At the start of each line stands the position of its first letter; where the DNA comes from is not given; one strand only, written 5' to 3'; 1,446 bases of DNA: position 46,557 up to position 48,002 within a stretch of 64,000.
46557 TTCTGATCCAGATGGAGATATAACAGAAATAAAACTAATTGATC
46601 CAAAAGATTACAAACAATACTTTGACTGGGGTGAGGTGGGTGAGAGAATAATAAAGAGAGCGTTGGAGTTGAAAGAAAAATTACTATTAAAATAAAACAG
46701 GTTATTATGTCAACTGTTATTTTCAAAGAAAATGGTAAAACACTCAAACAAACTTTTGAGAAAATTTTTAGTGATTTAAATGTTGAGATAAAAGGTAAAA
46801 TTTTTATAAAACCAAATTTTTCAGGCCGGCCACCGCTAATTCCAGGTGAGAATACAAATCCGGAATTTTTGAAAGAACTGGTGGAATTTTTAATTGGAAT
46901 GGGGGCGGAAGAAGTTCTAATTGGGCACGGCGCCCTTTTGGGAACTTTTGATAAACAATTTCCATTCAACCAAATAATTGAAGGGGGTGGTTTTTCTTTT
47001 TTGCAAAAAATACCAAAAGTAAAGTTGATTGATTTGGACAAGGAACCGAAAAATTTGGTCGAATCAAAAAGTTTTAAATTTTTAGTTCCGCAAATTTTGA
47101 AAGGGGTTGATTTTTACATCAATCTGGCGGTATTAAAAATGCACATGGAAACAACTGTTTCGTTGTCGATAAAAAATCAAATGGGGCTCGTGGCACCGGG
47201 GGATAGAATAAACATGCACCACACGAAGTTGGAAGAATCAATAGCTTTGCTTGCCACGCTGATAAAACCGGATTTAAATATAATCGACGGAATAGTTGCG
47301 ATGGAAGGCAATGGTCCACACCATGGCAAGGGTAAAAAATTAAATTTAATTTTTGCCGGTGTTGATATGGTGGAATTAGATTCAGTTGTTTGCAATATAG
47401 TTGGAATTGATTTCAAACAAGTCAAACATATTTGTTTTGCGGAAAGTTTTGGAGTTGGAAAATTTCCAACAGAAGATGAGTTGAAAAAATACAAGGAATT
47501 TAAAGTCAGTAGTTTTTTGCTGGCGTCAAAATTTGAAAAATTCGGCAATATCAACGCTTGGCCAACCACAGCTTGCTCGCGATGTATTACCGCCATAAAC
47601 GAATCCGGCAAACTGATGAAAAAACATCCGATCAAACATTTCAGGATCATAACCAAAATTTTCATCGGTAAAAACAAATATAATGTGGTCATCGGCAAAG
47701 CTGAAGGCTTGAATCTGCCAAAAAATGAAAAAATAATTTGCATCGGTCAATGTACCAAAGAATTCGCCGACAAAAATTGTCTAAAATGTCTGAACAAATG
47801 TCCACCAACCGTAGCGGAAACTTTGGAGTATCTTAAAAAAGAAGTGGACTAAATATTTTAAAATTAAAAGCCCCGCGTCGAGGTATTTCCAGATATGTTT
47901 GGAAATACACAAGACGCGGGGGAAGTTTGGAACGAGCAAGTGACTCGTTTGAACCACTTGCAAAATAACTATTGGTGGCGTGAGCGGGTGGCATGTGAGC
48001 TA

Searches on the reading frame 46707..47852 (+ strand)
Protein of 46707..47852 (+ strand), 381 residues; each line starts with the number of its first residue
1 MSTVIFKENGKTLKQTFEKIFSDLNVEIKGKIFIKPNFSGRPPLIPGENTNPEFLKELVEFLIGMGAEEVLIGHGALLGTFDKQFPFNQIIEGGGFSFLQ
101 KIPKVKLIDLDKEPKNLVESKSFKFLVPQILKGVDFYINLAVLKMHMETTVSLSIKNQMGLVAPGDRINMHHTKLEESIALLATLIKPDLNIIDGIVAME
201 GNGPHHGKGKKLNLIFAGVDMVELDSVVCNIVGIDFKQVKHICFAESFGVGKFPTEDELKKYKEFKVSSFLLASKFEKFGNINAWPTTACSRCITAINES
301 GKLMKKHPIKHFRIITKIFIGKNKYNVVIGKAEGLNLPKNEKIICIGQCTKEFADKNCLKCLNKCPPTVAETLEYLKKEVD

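Call 13: search_protein_families(library=pfam, proteins=[window:46707-47852:+], max_evalue=0.01)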
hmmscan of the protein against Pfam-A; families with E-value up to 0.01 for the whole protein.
window:46707-47852:+ (381 aa): 1 family
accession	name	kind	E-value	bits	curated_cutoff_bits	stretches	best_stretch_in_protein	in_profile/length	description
PF04015.17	DUF362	-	1.2e-41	143.5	24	1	32-229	1-199/200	Domain of unknown function (DUF362)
